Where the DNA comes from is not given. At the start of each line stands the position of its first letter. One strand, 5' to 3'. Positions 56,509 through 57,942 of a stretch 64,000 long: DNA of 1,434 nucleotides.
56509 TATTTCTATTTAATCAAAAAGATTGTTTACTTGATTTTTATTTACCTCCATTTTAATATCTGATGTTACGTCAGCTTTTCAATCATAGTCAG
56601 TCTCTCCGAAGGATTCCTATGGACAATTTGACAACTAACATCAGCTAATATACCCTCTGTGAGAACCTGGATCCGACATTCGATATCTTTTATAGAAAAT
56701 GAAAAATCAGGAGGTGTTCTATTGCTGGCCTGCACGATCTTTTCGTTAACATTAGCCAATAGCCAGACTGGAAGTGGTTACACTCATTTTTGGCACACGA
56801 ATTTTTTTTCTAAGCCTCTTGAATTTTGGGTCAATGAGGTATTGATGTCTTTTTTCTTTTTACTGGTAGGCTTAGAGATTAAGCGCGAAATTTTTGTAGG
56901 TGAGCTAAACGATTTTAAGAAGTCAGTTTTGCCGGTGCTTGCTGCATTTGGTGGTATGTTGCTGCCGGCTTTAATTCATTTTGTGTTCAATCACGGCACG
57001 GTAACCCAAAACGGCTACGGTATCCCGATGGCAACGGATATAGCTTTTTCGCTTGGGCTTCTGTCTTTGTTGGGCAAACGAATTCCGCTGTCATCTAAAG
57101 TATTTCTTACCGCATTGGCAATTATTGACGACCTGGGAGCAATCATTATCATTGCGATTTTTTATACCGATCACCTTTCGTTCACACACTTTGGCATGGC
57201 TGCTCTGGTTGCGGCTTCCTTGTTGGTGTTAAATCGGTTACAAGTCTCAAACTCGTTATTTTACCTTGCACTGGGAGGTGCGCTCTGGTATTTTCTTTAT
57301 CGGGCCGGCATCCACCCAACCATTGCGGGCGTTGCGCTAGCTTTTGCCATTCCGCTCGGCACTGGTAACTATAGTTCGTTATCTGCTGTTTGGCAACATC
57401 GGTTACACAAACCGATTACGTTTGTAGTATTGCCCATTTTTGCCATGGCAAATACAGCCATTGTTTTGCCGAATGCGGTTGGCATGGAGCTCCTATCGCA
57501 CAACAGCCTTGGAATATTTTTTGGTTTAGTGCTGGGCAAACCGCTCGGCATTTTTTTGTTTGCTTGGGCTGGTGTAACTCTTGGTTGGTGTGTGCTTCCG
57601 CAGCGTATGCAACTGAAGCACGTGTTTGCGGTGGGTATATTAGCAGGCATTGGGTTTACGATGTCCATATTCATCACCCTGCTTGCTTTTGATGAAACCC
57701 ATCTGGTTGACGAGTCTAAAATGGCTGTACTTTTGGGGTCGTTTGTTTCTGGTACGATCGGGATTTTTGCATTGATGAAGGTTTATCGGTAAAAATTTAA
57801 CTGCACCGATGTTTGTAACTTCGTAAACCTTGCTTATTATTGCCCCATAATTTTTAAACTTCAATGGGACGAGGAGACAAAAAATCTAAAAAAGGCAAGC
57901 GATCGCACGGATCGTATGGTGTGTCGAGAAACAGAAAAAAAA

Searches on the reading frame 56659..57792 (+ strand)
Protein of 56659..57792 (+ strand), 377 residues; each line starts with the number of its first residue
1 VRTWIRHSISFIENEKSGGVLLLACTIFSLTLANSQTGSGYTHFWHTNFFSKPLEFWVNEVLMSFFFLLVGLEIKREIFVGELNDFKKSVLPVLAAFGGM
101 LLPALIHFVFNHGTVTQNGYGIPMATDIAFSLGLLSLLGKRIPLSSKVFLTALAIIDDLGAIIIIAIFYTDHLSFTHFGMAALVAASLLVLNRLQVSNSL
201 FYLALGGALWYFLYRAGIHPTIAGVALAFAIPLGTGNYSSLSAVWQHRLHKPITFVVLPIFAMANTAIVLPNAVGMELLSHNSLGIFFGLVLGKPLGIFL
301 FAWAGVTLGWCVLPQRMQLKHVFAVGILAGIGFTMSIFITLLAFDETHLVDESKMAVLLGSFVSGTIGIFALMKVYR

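Call 39: search_protein_families(library=pfam, proteins=[window:56659-57792:+], max_evalue=0.001)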
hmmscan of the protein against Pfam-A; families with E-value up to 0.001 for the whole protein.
window:56659-57792:+ (377 aa): 1 family
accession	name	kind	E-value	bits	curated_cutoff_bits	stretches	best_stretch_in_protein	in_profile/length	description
PF06965.17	Na_H_antiport_1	-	7e-131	437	23.5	1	11-372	3-374/374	Na+/H+ antiporter 1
